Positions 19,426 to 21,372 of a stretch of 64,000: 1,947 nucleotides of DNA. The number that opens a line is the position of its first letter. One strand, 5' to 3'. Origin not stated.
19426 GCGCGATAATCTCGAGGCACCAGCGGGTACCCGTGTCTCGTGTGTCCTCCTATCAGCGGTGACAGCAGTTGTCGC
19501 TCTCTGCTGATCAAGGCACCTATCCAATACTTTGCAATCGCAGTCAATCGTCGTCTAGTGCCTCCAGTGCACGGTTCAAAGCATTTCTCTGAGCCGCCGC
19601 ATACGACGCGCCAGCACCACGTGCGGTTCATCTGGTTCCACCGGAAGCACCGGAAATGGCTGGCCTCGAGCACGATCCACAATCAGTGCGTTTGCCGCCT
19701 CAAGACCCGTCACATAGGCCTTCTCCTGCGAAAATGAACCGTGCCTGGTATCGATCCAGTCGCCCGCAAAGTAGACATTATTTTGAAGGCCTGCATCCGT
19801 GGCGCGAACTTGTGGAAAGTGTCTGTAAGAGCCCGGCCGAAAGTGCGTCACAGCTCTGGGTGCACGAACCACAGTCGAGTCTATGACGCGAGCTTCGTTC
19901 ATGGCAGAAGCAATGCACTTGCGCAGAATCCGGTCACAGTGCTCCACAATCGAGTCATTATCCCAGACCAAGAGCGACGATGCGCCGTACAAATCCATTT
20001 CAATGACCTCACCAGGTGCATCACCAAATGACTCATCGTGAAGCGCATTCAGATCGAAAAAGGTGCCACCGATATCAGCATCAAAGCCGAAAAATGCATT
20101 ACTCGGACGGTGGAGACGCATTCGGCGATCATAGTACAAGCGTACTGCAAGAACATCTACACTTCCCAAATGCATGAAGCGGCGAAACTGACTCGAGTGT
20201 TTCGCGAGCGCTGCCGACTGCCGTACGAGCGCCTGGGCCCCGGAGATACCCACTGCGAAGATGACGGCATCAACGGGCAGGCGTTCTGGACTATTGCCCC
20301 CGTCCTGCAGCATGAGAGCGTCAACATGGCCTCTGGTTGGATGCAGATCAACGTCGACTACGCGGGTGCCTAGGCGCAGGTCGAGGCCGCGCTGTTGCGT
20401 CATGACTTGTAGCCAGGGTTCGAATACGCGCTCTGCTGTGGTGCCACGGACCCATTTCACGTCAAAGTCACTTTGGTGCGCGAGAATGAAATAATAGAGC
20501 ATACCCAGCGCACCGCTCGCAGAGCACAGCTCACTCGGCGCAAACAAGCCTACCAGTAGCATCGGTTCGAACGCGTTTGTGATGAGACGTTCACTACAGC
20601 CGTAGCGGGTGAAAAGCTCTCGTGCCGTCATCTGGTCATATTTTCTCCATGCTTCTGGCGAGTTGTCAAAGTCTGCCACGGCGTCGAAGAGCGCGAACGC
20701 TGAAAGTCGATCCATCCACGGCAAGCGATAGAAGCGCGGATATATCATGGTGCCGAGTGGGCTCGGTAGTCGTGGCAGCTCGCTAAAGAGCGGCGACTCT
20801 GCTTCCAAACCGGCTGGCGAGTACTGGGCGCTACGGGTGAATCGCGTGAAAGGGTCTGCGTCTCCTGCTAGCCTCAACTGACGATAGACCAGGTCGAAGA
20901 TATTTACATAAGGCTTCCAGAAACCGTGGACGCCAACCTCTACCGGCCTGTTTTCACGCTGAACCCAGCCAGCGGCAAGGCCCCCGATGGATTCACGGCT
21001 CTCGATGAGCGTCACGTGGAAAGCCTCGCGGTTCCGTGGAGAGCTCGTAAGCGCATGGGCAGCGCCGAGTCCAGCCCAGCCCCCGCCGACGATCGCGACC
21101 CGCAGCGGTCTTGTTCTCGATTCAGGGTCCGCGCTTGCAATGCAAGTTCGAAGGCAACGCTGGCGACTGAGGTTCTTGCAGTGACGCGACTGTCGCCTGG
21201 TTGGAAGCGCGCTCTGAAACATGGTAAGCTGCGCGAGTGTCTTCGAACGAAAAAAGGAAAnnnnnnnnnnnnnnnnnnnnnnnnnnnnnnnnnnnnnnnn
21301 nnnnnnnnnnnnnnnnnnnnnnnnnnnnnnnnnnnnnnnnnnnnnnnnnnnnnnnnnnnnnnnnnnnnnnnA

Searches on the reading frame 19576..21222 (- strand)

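Call 69: search_protein_families(library=pfam, proteins=[window:19576-21222:-])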
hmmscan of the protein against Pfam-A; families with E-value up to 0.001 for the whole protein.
window:19576-21222:- (548 aa): 7 families
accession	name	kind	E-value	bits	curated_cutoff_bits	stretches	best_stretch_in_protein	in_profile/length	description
PF01593.30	Amino_oxidase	-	2.1e-25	90.3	19.8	1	50-514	2-443/443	Flavin containing amine oxidoreductase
PF13450.12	NAD_binding_8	-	1.2e-12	48.3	21.9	1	44-112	1-65/68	NAD(P)-binding Rossmann-like domain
PF07992.20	Pyr_redox_2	-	9.6e-09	35.5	26.1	0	41-76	2-174/291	Pyridine nucleotide-disulphide oxidoreductase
PF04820.20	Trp_halogenase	-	1.9e-06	27.5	21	0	41-77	1-36/458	Tryptophan halogenase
PF01266.30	DAO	-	2e-06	28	27.9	1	41-88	1-47/353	FAD dependent oxidoreductase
PF13454.12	NAD_binding_9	-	1.2e-05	25.8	21.8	0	43-84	1-41/155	FAD-NAD(P)-binding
PF12831.13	FAD_oxidored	-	0.00057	19.7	27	0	42-84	2-39/416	FAD dependent oxidoreductase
